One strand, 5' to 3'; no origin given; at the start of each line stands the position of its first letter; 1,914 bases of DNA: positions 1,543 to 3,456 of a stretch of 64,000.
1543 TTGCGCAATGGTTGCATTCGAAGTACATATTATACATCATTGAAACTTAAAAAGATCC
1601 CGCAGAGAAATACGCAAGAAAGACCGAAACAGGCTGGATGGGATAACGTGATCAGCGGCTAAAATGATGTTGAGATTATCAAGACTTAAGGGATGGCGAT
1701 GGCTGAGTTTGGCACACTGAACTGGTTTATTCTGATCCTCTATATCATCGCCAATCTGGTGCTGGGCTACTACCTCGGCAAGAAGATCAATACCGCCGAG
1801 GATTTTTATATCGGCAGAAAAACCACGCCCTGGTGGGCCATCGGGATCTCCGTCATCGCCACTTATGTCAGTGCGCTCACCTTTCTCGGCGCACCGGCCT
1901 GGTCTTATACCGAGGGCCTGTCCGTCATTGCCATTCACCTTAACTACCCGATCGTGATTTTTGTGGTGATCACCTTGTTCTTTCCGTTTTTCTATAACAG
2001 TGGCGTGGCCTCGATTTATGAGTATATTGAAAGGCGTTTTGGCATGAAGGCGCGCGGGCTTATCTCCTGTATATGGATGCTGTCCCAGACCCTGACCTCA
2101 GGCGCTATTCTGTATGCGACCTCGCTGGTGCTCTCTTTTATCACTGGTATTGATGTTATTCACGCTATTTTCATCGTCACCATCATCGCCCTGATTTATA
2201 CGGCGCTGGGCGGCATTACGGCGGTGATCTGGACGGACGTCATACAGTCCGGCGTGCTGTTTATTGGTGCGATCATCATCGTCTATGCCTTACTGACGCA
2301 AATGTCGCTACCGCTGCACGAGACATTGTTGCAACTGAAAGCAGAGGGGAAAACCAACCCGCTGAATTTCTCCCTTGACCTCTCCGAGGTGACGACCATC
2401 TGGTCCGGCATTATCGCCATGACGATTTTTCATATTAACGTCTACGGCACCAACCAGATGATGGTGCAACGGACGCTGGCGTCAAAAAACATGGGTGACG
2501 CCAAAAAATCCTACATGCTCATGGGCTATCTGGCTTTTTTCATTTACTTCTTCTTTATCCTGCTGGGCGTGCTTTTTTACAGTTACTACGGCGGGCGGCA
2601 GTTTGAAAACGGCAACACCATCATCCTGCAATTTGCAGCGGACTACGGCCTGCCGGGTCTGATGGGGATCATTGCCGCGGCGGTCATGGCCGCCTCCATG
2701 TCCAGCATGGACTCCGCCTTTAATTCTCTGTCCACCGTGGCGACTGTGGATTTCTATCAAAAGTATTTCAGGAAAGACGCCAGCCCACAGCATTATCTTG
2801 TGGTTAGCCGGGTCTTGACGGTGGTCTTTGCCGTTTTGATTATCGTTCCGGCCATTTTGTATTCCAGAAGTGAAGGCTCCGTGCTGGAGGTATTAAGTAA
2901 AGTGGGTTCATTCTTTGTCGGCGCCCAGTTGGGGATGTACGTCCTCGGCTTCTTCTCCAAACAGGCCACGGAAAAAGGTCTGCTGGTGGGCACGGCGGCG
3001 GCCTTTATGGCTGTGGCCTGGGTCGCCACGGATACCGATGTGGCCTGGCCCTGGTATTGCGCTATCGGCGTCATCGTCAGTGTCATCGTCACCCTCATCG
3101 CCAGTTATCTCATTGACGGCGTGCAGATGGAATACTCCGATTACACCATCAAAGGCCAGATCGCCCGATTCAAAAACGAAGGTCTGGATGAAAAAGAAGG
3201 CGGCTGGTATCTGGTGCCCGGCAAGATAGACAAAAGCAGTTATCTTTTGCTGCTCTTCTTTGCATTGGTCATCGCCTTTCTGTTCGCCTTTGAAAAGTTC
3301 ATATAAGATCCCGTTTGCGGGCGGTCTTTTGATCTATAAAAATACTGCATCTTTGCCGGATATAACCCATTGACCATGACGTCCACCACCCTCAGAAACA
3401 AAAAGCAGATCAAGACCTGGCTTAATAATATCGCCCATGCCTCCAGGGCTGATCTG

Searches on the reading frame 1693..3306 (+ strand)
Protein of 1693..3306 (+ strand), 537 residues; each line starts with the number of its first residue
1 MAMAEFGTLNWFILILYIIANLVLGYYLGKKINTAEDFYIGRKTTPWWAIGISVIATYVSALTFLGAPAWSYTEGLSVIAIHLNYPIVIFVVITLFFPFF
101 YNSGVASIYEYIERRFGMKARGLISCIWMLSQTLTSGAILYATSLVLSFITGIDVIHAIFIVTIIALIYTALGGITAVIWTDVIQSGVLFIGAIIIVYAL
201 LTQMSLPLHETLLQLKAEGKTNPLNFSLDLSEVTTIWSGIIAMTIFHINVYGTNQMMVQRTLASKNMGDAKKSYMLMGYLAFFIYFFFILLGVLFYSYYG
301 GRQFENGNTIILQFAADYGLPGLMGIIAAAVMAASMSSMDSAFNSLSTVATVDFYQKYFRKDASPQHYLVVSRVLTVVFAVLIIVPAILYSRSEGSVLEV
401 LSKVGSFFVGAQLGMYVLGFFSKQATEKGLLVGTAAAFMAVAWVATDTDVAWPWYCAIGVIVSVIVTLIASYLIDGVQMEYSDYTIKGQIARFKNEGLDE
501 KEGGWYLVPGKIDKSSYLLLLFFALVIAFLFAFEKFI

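Call 6: search_protein_families(library=pfam, proteins=[window:1693-3306:+], max_evalue=0.001)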
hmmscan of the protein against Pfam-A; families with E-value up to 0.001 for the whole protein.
window:1693-3306:+ (537 aa): 1 family
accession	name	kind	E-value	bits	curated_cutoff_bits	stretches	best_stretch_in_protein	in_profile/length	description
PF00474.23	SSF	-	1.7e-47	162.6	22.8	1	38-434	1-403/406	Sodium:solute symporter family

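Call 26: search_protein_families(library=ncbifam, proteins=[window:1693-3306:+], max_evalue=0.00001)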
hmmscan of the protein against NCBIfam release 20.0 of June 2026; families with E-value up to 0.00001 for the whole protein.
window:1693-3306:+ (537 aa): 10 families
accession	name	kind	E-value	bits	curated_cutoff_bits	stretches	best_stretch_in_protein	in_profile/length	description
TIGR00813.1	sss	superfamily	5.3e-71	239.8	184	1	38-434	1-408/411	sodium/solute symporter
NF007790.0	PRK10484.1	equivalog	2.2e-46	158.8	401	1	9-474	6-483/527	solute:sodium symporter family transporter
TIGR02121.1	Na_Pro_sym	equivalog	2.8e-29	102.2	515.5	1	13-474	6-469/488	sodium/proline symporter PutP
TIGR02119.1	panF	equivalog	4.7e-19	68.7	328.05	1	14-471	7-465/471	sodium/pantothenate symporter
TIGR03648.1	Na_symport_lg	subfamily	4.8e-16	58.3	320.75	2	14-207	5-200/547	VC_2705 family sodium/solute symporter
NF006903.2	PRK09395.1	subfamily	5.2e-13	48.2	750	1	13-442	40-476/552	cation/acetate symporter ActP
NF009135.0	PRK12488.1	subfamily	3.2e-11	42.5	850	1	13-443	37-475/549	cation/acetate symporter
NF011948.0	PRK15419.1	equivalog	1.2e-09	37.6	955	1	13-443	10-444/502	sodium/proline symporter PutP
NF058657.1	MncbAcdTpMctC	equivalog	2.3e-08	33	670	1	8-434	6-442/527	monocarboxylic acid transporter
TIGR02711.1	symport_actP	equivalog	9.3e-07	27.9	1099.25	1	13-439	37-470/549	cation/acetate symporter ActP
